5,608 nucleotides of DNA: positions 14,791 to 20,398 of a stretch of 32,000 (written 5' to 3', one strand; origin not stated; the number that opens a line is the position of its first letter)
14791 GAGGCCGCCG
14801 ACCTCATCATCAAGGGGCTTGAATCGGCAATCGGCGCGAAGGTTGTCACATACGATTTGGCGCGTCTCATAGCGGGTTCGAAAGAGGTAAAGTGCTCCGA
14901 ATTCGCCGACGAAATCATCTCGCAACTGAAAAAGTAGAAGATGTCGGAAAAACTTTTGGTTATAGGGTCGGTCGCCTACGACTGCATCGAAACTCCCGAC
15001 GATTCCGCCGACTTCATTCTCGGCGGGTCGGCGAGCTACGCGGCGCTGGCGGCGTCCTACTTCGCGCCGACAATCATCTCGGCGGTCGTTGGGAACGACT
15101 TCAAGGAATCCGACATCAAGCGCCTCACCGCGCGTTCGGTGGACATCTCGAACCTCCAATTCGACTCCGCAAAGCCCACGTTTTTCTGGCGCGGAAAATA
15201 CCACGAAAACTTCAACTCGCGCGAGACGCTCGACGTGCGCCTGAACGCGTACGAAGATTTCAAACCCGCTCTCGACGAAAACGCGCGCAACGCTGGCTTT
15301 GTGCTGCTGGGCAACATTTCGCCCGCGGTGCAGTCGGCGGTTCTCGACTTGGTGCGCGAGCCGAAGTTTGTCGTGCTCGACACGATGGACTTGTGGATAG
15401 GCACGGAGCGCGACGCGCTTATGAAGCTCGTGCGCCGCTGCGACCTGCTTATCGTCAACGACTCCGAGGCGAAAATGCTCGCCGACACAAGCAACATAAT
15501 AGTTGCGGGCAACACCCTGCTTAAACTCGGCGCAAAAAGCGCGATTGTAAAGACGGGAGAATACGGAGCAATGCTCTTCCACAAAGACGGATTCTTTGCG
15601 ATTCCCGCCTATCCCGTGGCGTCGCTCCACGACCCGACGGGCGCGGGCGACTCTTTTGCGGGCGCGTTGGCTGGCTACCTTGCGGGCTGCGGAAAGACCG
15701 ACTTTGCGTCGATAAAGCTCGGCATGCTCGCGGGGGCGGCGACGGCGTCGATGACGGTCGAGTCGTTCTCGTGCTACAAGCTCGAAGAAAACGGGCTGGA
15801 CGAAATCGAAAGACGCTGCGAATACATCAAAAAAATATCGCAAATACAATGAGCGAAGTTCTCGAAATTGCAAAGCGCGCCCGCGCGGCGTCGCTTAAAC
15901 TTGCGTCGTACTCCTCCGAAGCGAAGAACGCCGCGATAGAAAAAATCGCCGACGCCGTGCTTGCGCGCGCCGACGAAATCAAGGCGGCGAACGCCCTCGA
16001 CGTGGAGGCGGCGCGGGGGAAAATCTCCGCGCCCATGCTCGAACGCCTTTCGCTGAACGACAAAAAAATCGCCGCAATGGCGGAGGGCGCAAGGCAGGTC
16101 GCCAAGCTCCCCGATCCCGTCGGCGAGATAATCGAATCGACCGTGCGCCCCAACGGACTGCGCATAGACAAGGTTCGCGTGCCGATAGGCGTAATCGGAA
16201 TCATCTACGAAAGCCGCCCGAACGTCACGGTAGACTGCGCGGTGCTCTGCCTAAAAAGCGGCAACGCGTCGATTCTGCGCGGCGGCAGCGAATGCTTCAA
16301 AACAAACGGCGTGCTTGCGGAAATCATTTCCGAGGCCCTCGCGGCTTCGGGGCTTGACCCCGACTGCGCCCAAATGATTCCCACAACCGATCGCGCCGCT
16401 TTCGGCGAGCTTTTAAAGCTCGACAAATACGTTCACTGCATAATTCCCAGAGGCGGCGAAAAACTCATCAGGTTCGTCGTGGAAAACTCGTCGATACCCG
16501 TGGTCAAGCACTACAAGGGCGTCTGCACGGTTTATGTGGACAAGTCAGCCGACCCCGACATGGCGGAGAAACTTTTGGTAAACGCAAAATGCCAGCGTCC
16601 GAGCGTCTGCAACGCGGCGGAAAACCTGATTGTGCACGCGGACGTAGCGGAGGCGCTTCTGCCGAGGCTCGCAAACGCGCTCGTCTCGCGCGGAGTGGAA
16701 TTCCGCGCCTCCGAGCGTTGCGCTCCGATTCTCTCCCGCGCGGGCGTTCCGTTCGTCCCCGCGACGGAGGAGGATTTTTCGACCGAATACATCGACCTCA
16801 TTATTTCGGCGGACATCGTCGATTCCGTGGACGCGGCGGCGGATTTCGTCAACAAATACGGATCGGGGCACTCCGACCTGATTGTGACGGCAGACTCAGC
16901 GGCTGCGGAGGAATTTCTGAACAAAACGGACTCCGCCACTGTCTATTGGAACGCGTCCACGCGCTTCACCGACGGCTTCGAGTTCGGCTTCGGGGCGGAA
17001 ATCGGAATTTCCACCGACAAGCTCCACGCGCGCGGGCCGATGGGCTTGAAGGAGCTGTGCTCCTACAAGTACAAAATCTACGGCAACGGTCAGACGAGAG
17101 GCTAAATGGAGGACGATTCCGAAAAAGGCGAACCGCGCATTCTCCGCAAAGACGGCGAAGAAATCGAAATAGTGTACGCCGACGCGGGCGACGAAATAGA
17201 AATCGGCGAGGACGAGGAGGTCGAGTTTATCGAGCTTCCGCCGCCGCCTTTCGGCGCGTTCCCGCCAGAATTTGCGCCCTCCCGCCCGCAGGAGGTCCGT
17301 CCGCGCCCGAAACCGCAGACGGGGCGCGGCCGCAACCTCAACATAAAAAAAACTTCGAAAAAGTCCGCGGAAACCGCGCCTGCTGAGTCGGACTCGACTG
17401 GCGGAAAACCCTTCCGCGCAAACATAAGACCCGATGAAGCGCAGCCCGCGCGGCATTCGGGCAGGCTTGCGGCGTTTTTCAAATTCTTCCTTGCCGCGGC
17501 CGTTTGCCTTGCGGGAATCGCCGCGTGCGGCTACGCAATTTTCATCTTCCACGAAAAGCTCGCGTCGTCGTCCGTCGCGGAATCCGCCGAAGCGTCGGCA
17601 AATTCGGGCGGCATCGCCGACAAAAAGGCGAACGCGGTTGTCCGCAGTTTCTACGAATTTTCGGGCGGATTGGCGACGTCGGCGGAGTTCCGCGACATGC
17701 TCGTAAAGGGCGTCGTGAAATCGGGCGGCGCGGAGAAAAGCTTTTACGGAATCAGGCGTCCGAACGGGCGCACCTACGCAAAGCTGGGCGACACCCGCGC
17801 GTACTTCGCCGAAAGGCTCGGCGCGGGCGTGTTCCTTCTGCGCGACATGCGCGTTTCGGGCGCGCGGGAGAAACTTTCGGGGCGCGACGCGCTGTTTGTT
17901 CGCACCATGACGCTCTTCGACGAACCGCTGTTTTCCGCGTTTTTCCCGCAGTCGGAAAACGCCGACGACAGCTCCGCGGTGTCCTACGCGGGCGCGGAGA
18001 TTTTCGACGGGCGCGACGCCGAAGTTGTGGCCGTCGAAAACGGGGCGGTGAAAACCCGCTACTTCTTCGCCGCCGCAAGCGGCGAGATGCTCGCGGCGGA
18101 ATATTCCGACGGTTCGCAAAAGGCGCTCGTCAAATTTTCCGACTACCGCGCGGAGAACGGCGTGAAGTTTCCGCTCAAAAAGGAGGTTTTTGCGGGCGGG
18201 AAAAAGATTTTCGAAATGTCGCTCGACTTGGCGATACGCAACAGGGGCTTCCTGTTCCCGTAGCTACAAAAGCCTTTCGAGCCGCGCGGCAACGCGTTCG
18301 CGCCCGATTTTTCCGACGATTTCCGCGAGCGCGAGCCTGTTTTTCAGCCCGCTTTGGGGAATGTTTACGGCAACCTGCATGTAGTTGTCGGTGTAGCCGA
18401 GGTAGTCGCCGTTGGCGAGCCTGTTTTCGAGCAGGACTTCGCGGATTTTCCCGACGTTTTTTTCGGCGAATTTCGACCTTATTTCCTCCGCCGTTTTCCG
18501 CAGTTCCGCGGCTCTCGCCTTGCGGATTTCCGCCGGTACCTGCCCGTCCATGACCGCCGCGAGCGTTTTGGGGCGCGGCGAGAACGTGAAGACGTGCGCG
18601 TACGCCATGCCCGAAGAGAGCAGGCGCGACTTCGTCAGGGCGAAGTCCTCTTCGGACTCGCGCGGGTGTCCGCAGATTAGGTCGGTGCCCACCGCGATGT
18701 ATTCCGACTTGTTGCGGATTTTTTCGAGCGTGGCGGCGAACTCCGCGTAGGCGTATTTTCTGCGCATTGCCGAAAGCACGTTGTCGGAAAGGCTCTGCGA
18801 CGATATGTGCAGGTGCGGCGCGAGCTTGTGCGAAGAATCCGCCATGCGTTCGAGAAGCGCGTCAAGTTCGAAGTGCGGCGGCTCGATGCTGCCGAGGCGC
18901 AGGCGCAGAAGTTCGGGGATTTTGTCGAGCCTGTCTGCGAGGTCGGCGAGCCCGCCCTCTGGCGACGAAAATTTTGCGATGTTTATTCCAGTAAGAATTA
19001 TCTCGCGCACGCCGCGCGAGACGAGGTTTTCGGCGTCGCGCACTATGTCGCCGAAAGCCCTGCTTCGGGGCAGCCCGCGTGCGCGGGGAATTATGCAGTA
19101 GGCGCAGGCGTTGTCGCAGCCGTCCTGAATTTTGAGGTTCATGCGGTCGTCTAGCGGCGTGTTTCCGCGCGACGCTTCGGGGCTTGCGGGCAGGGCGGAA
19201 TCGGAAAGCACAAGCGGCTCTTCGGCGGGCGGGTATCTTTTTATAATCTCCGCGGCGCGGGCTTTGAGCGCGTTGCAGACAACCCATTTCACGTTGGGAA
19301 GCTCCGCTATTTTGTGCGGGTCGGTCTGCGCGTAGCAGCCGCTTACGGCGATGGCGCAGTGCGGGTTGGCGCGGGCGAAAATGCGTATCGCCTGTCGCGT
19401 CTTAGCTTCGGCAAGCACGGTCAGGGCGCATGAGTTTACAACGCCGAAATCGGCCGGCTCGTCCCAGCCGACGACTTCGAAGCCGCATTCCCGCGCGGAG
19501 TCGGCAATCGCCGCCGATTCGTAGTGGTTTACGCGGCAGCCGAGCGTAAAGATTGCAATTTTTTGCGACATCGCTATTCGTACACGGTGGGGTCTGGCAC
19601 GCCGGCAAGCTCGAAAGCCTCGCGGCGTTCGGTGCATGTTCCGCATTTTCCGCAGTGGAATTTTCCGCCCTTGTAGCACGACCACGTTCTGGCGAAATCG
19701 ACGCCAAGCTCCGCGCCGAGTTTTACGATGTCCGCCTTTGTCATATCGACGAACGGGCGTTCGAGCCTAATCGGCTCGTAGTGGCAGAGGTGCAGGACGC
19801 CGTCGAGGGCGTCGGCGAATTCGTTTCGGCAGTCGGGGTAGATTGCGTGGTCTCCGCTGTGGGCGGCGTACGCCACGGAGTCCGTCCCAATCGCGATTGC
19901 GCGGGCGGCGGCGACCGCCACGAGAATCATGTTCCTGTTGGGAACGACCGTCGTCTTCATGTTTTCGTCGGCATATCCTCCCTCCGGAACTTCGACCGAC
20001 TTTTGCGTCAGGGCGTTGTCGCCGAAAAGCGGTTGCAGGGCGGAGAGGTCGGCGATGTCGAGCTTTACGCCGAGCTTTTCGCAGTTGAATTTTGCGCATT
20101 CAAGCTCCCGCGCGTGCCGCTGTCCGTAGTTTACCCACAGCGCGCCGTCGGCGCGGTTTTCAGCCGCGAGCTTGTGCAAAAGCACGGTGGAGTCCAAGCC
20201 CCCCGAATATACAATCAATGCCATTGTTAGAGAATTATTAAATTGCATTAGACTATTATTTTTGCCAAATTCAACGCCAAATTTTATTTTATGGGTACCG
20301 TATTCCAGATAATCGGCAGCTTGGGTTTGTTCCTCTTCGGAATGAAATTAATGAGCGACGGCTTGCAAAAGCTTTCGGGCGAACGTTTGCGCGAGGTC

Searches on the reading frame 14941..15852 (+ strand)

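Call 13: search_protein_families(library=pfam, proteins=[window:14941-15852:+], max_evalue=0.001)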
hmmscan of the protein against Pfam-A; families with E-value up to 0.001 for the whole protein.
window:14941-15852:+ (303 aa): 2 families
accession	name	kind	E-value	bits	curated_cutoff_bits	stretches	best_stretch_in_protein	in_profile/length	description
PF00294.29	PfkB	-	2.8e-23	83.2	25.8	1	3-278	2-295/302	pfkB family carbohydrate kinase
PF08543.17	Phos_pyr_kin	-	4.1e-07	30.1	27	1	136-249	88-213/246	Phosphomethylpyrimidine kinase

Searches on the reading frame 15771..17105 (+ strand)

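Call 13: search_protein_families(library=pfam, proteins=[window:15771-17105:+], max_evalue=0.001)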
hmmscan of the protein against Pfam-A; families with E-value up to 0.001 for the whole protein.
window:15771-17105:+ (444 aa): 1 family
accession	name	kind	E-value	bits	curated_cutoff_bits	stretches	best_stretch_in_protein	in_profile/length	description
PF00171.27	Aldedh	-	4.9e-18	65.4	23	1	25-306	26-295/461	Aldehyde dehydrogenase family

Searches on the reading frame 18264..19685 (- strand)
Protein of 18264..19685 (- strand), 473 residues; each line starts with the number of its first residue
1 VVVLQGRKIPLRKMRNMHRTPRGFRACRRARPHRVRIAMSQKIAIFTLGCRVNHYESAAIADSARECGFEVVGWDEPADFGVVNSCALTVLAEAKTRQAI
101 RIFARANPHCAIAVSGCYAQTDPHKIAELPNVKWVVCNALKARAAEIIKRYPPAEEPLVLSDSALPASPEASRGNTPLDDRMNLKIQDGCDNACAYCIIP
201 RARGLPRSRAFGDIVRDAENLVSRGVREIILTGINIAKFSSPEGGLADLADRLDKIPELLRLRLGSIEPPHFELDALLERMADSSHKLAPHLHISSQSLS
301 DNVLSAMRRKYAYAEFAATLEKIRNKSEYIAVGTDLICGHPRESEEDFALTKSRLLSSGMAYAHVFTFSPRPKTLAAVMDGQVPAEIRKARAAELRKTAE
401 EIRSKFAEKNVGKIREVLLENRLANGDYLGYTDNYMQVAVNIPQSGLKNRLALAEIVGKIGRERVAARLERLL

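Call 13: search_protein_families(library=pfam, proteins=[window:18264-19685:-], max_evalue=0.001)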
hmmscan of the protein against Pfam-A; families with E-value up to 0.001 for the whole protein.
window:18264-19685:- (473 aa): 2 families
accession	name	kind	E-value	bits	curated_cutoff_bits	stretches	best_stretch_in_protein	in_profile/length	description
PF00919.26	UPF0004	-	1.9e-20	73.1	27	1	42-134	1-95/98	Uncharacterized protein family UPF0004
PF04055.27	Radical_SAM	-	1.7e-18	67.8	29.5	1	185-349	2-160/166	Radical SAM superfamily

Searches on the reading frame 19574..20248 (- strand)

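Call 14: search_protein_families(library=pfam, proteins=[window:19574-20248:-], max_evalue=0.001)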
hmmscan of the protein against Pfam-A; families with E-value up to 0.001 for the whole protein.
window:19574-20248:- (224 aa): 2 families
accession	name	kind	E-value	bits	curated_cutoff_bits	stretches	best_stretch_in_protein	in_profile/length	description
PF06508.19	QueC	-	8.9e-60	202.2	22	1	10-214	2-208/210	Queuosine biosynthesis protein QueC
PF01171.26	ATP_bind_3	-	8.6e-08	32.5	27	1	11-70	3-68/182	PP-loop family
